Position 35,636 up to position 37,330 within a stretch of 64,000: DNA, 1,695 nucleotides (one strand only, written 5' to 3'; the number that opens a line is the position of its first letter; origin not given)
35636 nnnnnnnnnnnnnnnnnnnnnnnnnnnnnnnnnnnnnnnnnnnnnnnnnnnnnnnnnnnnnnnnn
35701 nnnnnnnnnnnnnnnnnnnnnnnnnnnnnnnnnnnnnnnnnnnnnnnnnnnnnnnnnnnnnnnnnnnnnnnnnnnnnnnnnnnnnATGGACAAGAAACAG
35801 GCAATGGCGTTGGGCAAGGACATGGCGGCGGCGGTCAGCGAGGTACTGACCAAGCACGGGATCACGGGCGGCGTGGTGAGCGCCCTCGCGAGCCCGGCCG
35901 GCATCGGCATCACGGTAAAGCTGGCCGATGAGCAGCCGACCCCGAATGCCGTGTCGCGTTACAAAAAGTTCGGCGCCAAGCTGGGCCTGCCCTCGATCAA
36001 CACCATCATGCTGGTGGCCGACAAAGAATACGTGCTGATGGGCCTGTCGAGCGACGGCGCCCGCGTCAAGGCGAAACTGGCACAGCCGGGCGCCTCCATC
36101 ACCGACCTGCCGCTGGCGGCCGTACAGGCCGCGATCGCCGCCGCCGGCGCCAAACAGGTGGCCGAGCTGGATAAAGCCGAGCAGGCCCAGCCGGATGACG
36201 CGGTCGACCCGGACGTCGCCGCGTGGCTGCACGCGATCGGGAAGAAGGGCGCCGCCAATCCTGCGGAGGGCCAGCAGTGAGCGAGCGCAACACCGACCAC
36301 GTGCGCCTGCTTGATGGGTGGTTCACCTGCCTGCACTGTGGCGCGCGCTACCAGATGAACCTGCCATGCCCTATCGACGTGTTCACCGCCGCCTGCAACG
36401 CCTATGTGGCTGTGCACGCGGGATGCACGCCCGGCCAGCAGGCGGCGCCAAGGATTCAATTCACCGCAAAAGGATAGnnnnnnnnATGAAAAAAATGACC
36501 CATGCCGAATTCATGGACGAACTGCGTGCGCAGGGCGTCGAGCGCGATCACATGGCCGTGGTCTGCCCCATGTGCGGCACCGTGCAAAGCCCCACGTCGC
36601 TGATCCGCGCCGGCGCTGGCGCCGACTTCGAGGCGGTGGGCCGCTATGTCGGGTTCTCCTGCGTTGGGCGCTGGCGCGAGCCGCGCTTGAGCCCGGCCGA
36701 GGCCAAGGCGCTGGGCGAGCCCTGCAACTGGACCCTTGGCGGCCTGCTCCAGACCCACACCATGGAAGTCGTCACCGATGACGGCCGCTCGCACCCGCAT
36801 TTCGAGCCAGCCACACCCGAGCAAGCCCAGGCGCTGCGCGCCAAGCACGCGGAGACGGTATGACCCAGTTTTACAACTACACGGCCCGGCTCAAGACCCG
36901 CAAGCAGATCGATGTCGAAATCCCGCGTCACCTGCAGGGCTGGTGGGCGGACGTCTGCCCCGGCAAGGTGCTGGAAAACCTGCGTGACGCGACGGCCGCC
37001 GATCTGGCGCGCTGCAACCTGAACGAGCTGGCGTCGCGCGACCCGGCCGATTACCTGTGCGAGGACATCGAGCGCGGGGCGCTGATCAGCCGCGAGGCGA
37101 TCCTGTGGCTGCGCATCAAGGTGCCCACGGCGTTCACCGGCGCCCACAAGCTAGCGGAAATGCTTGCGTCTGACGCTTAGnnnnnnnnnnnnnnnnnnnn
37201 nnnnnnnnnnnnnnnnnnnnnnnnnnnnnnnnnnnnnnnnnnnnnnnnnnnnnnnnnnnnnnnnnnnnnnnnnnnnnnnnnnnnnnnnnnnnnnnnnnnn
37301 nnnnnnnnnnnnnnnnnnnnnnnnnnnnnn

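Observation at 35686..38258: An inverted six-gene accessory cassette between terminase and portal has an acr-aca-like architecture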

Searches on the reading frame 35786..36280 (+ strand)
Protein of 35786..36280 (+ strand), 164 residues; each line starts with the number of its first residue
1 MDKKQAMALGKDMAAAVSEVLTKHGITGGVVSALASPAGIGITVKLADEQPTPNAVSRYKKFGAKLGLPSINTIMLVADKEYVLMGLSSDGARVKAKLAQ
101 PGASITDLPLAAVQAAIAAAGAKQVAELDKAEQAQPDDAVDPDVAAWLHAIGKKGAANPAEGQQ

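Call 3: search_protein_families(library=pfam, proteins=[window:35786-36280:+], max_evalue=0.1)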
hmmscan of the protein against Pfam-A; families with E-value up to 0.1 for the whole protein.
window:35786-36280:+ (164 aa): 0 families

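Call 4: search_protein_families(library=phrogs, proteins=[window:35786-36280:+], max_evalue=0.1)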
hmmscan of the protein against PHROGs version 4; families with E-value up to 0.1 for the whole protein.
window:35786-36280:+ (164 aa): 1 family
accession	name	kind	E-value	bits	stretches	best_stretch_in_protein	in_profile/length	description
phrog_7723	-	unknown function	0.0069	17.4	1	82-134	21-73/76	-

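Call 12: search_protein_families(library=ncbifam, proteins=[window:35786-36280:+], max_evalue=1)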
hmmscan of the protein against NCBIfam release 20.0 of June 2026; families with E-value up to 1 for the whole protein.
window:35786-36280:+ (164 aa): 1 family
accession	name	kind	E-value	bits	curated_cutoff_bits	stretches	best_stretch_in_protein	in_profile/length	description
TIGR02262.1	benz_CoA_lig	subfamily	0.0062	15.3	375.25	1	29-57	217-245/508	benzoate-CoA ligase family protein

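Call 13: search_protein_families(library=padloc, proteins=[window:35786-36280:+], max_evalue=1)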
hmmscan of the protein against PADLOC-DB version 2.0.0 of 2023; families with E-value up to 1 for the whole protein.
window:35786-36280:+ (164 aa): 0 families

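Call 75: search_solved_structures(query=window:35786-36280:+, max_evalue=1)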
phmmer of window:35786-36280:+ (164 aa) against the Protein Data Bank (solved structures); distinct sequences matched with E-value up to 1: 2.
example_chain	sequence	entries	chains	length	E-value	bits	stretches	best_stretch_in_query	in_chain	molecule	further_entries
1nya_A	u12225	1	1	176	0.21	14.9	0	6-50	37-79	Calerythrin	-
7oyd_s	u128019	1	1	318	0.58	13.4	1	92-138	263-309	60S ribosomal protein L10E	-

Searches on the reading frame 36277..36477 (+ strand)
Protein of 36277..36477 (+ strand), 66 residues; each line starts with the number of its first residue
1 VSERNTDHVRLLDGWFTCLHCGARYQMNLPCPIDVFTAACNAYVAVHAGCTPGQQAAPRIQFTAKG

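Call 3: search_protein_families(library=pfam, proteins=[window:36277-36477:+], max_evalue=0.1)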
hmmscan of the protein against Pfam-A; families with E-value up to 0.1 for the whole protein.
window:36277-36477:+ (66 aa): 0 families

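Call 4: search_protein_families(library=phrogs, proteins=[window:36277-36477:+], max_evalue=0.1)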
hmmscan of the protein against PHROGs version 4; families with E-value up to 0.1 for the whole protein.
window:36277-36477:+ (66 aa): 0 families

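Call 12: search_protein_families(library=ncbifam, proteins=[window:36277-36477:+], max_evalue=1)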
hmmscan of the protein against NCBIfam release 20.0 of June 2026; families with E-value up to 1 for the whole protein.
window:36277-36477:+ (66 aa): 0 families

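Call 13: search_protein_families(library=padloc, proteins=[window:36277-36477:+], max_evalue=1)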
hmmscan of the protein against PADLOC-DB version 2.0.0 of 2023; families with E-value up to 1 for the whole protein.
window:36277-36477:+ (66 aa): 0 families

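Call 77: search_solved_structures(query=window:36277-36474:+, max_evalue=1)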
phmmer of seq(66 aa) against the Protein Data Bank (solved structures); distinct sequences matched with E-value up to 1: 4.
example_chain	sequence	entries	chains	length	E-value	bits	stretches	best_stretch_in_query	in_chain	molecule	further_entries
9sv6_U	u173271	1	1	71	0.17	15.5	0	14-49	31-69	Transcription elongation factor 1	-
5xog_M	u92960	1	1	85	0.19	15.3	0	14-45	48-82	Transcription elongation factor 1 homolog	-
8tvy_O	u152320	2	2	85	0.2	15.3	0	14-49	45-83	Transcription elongation factor 1 homolog | Transcription elongation factor 1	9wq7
3ec1_A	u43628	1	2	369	0.2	15.2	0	2-37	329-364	GTP-binding protein YqeH required for biosis of 30S ribosome subunit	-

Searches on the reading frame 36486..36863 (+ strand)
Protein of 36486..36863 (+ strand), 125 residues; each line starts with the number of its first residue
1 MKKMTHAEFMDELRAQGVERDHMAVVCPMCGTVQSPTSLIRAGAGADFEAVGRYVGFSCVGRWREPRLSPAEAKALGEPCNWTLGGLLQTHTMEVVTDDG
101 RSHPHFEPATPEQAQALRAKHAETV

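Call 3: search_protein_families(library=pfam, proteins=[window:36486-36863:+], max_evalue=0.1)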
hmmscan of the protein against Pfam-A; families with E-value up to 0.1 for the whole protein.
window:36486-36863:+ (125 aa): 1 family
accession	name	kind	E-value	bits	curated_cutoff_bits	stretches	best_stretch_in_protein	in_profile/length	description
PF20869.2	FAM186A_PQQAQ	-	0.039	14.1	45.7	0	110-117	24-31/42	FAM186A, PQQAQ repeat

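Call 4: search_protein_families(library=phrogs, proteins=[window:36486-36863:+], max_evalue=0.1)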
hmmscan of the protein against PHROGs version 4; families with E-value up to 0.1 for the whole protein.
window:36486-36863:+ (125 aa): 1 family
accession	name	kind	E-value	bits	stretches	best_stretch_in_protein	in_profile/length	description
phrog_32023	-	unknown function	6.3e-47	159.6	1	1-124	4-127/129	-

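Call 12: search_protein_families(library=ncbifam, proteins=[window:36486-36863:+], max_evalue=1)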
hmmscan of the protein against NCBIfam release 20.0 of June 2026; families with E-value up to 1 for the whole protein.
window:36486-36863:+ (125 aa): 2 families
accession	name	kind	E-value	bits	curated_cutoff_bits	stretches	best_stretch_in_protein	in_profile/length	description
NF041591.1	CxxC_VVA0879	subfamily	2.8e-27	94.7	37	1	5-109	1-101/101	VVA0879 family protein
NF041921.1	HVO_A0556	equivalog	0.072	13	65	1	20-32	37-49/55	HVO_A0556 family zinc finger protein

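Call 13: search_protein_families(library=padloc, proteins=[window:36486-36863:+], max_evalue=1)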
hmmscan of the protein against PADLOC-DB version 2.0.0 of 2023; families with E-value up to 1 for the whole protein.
window:36486-36863:+ (125 aa): 0 families

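Call 26: search_solved_structures(query=window:36486-36863:+, max_evalue=1)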
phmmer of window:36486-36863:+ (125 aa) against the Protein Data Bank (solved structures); distinct sequences matched with E-value up to 1: 1.
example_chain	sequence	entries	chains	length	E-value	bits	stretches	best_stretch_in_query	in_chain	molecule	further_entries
1wu7_A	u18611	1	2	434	0.67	13.1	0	3-42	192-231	Histidyl-tRNA synthetase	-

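Call 53: find_homologous_proteins(query=window:36486-36863:+, max_evalue=0.001)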
Query window:36486-36863:+ (125 aa): 573 proteins with E <= 0.001 among 606 candidates; the best 120 are listed.
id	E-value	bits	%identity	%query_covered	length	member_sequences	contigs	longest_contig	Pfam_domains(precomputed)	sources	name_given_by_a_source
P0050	1.5e-80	285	100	100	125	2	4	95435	PF28055.1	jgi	-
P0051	1.0e-54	202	74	97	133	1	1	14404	PF28055.1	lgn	-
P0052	4.6e-47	177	69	98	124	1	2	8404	PF28055.1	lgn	-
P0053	7.8e-44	166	65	92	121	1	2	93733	PF28055.1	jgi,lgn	jgi:hypothetical protein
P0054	1.4e-43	166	66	94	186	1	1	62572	PF28055.1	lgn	-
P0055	3.2e-43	164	66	90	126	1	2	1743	PF28055.1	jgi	jgi:hypothetical protein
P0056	9.4e-43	163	62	90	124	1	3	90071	PF28055.1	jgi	jgi:hypothetical protein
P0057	4.1e-42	161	65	97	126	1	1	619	PF28055.1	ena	-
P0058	4.2e-42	161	64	92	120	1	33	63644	PF28055.1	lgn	-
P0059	4.2e-42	161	62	95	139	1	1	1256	PF28055.1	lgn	-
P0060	7.6e-42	160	62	97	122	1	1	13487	PF28055.1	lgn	-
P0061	2.1e-41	159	61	90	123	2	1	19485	PF28055.1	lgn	-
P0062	9.8e-41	156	64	93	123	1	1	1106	PF28055.1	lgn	-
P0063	1.1e-40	156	64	93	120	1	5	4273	PF28055.1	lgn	-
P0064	1.4e-40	156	60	99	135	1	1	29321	PF28055.1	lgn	-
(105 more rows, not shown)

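Call 66: predict_structure(alignment_id=A3)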
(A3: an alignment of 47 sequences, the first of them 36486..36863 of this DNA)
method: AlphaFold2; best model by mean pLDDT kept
length: 125 residues; sequences in the alignment: 47
mean_pLDDT: 94.2   pTM: 0.86
mean pLDDT of the five models: 94.2, 94.1, 93.6, 93.4, 92.9
residues with pLDDT >= 90: 111; 70-90: 9; 50-70: 5; < 50: 0
segments of 3 or more residues with pLDDT < 50: none
pLDDT, mean of each block of 10 residues (from residue 1): 96 98 96 98 97 96 93 94 78 94 96 98 88
secondary structure, 60 per line:
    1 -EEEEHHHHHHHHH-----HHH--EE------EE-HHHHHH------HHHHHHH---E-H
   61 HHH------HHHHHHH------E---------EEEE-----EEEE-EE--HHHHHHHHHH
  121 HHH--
elements in order: E2-5 H6-14 H36-41 H48-54 H60-63 H70-76 E93-96 E102-105 H111-123

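Call 70: fold_search(model_id=the predicted structure, library=pdb)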
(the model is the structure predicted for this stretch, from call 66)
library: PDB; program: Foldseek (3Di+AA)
matches with E <= 10: 65; with E <= 0.001: 0
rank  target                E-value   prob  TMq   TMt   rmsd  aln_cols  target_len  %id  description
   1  9y9y_H                2.3e+00  0.02  0.14  0.09  14.0        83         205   17  Crystal structure of DNA integrity scanning protein DisA from Mycobacterium tuberculosis in complex with cyclic di-AMP (released 2025-09-24)
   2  2nye_A                2.3e+00  0.01  0.16  0.16  12.2       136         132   12  Crystal structure of the Bateman2 domain of yeast Snf4 (released 2006-12-12)
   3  6zz9_B                2.8e+00  0.01  0.16  0.14  14.2       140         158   11  Crystal structure of CbpB from Streptococcus agalactiae (released 2021-08-18)
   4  6zz9_A                3.0e+00  0.01  0.18  0.16  12.5       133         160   14  Crystal structure of CbpB from Streptococcus agalactiae (released 2021-08-18)
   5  4qqw_A                3.4e+00  0.02  0.10  0.03  11.8        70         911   20  Crystal structure of T. fusca Cas3 (released 2014-08-27)
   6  4qqw_C                3.7e+00  0.02  0.10  0.03  11.8        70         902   20  Crystal structure of T. fusca Cas3 (released 2014-08-27)
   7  5iip_C                3.7e+00  0.01  0.16  0.16  13.1       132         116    8  Staphylococcus aureus OpuCA (released 2016-08-24)
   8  9y4s_D                3.9e+00  0.02  0.16  0.07  14.5        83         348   16  Crystal structure of DNA integrity scanning protein (DisA) from Mycobacterium tuberculosis in complex with cyclic di-A (released 2025-09-17)
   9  5uqe_B                4.2e+00  0.01  0.13  0.05  15.0       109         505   16  Multidomain structure of human kidney-type glutaminase(KGA/GLS) (released 2017-05-24)
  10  4qqy_E                4.5e+00  0.01  0.10  0.03  13.0        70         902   18  Crystal structure of T. fusca Cas3-ADP (released 2014-08-27)
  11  3w0d_A                4.5e+00  0.01  0.11  0.17  13.2        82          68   12  Structure of elastase inhibitor AFUEI (cyrstal form I) (released 2013-05-15)
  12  6gjv_C                4.5e+00  0.01  0.15  0.07  13.7       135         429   13  apo-structure of IMPDH from Pseudomonas aeruginosa (released 2019-02-27)
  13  6qlz_A                4.8e+00  0.05  0.13  0.17   7.8        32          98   25  IDOL F3ab subdomain (released 2020-02-19)
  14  9vi9_A                5.1e+00  0.06  0.12  0.05   2.6        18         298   22  Cryo-EM Structure of NPFFR1 in complex with peptide RFRP-3 (released 2025-12-03)
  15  4ic1_D                5.1e+00  0.06  0.16  0.11   5.6        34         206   15  Crystal structure of SSO0001 (released 2013-01-16)
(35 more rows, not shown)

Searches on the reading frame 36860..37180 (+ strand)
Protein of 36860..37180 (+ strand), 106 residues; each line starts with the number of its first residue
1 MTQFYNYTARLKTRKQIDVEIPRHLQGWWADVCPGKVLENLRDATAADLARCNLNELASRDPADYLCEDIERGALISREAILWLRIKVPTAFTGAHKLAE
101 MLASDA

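Call 3: search_protein_families(library=pfam, proteins=[window:36860-37180:+], max_evalue=0.1)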
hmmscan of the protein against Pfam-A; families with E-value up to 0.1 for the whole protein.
window:36860-37180:+ (106 aa): 0 families

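Call 4: search_protein_families(library=phrogs, proteins=[window:36860-37180:+], max_evalue=0.1)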
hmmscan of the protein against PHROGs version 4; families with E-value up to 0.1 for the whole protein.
window:36860-37180:+ (106 aa): 2 families
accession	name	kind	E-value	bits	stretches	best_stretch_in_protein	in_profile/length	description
phrog_12191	-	unknown function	0.08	13.9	0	20-58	31-68/127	-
phrog_24839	-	unknown function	0.089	13.9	0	48-83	36-71/79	-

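Call 12: search_protein_families(library=ncbifam, proteins=[window:36860-37180:+], max_evalue=1)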
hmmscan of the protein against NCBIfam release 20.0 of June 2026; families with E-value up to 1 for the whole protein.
window:36860-37180:+ (106 aa): 0 families

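Call 13: search_protein_families(library=padloc, proteins=[window:36860-37180:+], max_evalue=1)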
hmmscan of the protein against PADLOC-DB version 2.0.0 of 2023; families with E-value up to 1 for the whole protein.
window:36860-37180:+ (106 aa): 0 families

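Call 57: find_related_loci(query=window:36860-37180:+, collection=viral_contigs, flank=6000)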
Query window:36860-37180:+ (106 aa) in viral_contigs; peptide patterns used: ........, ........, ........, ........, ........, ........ (x = any residue, [..] = any of these).
17 stretches matched a pattern; 5 encode a relative of the query (tblastn E <= 1e-3); 5 distinct loci.
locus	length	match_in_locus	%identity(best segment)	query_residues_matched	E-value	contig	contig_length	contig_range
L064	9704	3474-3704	71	7-84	4e-31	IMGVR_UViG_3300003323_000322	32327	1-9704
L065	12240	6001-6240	62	4-84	5e-29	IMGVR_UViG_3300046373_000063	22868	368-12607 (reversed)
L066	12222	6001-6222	57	7-81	7e-27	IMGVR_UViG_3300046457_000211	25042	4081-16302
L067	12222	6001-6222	59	7-81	5e-26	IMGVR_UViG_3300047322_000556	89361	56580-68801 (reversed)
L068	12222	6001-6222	59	7-81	5e-26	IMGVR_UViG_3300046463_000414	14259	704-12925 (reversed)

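Call 76: search_solved_structures(query=window:36860-37180:+, max_evalue=1)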
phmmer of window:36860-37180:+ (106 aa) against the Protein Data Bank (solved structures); distinct sequences matched with E-value up to 1: 2.
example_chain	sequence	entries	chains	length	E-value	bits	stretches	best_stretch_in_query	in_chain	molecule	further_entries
9pzs_J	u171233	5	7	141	0.21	14.9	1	43-84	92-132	Heavy chain of GluN2A-specific monoclonal Fab fragment, termed 3D2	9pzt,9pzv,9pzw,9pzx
4zqb_A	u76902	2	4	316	0.82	13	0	14-65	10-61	NADP-dependent dehydrogenase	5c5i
